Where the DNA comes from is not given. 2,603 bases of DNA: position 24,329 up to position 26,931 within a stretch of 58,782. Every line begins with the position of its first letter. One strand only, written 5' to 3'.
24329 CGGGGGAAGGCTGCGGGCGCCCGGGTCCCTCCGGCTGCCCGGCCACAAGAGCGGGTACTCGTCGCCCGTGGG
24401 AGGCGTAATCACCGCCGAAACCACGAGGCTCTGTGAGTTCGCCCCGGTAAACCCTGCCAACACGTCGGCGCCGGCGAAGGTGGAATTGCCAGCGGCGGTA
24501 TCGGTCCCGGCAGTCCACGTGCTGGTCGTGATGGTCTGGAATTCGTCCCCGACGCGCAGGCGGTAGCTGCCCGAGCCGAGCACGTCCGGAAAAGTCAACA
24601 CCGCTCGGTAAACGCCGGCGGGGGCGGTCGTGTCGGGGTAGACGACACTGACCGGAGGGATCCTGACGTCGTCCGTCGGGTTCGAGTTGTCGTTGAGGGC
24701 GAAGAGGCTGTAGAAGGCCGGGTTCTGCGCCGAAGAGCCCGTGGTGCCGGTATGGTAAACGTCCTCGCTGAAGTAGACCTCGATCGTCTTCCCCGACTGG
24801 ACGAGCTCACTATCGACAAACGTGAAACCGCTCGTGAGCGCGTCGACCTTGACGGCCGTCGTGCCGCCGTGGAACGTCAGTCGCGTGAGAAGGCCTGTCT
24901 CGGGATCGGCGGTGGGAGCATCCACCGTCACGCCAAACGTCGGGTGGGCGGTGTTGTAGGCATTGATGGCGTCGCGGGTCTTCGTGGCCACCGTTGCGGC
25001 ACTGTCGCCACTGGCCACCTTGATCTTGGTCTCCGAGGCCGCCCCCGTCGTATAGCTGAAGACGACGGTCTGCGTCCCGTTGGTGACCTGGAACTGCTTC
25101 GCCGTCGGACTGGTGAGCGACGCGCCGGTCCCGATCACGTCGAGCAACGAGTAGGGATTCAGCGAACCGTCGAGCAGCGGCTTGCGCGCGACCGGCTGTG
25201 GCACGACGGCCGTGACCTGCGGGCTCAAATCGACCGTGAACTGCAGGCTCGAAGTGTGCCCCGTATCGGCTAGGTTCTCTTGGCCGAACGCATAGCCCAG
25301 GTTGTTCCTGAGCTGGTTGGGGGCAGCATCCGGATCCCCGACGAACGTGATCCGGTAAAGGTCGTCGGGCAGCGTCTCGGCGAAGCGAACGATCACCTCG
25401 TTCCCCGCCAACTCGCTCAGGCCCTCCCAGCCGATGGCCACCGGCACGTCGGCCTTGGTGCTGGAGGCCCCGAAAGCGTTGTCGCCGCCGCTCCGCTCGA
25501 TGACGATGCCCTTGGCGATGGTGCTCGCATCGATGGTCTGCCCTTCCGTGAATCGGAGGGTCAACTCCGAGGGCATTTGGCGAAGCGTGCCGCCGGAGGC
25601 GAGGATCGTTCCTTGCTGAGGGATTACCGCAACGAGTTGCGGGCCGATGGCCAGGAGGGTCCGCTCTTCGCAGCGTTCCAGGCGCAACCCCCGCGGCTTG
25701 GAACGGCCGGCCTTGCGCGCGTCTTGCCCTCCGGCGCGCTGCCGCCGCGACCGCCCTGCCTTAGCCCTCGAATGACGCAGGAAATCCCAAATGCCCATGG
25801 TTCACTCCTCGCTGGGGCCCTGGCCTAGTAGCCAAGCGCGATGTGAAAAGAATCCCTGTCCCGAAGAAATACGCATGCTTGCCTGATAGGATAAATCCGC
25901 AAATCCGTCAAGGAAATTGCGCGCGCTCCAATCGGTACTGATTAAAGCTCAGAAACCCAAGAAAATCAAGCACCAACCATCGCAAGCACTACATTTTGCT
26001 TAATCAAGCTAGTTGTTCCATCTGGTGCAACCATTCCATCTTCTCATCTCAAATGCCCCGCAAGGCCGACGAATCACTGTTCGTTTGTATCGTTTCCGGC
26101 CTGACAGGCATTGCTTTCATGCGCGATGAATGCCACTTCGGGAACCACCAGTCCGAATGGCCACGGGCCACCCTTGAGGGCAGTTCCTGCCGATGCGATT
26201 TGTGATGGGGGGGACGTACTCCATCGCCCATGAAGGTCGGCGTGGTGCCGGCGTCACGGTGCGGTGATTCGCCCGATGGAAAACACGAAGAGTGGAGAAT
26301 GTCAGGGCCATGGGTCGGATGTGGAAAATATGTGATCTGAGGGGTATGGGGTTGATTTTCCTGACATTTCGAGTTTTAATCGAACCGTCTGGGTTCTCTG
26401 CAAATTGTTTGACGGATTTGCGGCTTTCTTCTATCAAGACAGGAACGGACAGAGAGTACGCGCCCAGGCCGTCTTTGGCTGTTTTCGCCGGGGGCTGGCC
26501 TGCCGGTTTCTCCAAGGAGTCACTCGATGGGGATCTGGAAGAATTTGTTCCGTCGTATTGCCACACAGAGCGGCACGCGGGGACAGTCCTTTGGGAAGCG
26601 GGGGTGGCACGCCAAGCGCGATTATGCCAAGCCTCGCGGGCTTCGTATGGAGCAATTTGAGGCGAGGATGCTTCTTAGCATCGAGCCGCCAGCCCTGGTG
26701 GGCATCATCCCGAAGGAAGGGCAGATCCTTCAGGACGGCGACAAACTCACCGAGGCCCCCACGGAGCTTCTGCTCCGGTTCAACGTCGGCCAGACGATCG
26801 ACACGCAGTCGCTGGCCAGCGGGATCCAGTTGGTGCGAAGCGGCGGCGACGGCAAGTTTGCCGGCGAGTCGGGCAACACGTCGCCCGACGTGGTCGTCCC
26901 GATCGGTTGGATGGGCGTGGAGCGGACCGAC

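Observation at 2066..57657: Mirror-image pair of paralogous giant genes (7,910 and 10,376 codons) as a candidate two-member surface mega-protein system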

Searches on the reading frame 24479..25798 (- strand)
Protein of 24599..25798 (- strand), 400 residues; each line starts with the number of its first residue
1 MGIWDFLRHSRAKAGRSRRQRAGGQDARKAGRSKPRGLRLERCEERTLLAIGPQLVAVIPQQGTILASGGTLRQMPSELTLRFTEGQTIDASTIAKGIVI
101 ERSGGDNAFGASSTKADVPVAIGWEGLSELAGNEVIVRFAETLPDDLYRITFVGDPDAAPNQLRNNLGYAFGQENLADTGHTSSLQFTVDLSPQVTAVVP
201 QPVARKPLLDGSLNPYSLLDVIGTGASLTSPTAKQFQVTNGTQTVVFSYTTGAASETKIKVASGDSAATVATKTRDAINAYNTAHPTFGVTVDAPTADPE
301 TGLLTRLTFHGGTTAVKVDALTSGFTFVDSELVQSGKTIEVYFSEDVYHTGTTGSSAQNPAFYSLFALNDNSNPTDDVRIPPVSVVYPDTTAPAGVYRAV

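Call 10: find_related_loci(query=window:24599-25798:-, collection=genome_contigs, flank=10000)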
Query window:24599-25798:- (400 aa) in genome_contigs; peptide patterns used: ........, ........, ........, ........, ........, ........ (x = any residue, [..] = any of these).
74 stretches matched a pattern; 2 encode a relative of the query (tblastn E <= 1e-3); 2 distinct loci.
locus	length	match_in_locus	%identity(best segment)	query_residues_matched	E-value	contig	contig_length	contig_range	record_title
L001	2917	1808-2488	42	6-244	4e-42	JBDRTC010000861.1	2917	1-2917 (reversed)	MAG: Planctomycetota bacterium isolate MEGAHIT-group-3.47 k141_182370, whole genome shotgun sequence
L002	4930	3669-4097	37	51-205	2e-22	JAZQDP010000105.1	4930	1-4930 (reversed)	MAG: Thermoguttaceae bacterium isolate T1900044636_TS20190102.MAGScoT_cleanbin_000039 SGB_1152_k141_1295912, whole genom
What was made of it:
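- Tried and rejected: The species-representative genome scan found only two distant loci (call 10).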

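Call 72: search_solved_structures(query=A4, max_evalue=0.1)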
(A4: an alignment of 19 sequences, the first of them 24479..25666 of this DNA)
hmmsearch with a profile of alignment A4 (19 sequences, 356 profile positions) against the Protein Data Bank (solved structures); distinct sequences matched with E-value up to 0.1: 0.
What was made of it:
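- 24479..25666 (-): Conserved N-domain of A (aa 45-440) with no Pfam, NCBIfam or PDB-sequence match. No PDB hit (call 72).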

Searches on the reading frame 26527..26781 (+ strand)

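Call 18: search_protein_families(library=pfam, proteins=[window:26527-26781:+], max_evalue=10)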
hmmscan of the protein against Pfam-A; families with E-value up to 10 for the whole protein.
seq(85 aa): 1 family
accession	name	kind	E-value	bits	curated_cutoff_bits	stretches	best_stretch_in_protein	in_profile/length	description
PF18307.6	Tfb2_C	-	0.17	12.7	23.2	1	3-53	5-56/68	Transcription factor Tfb2 (p52) C-terminal domain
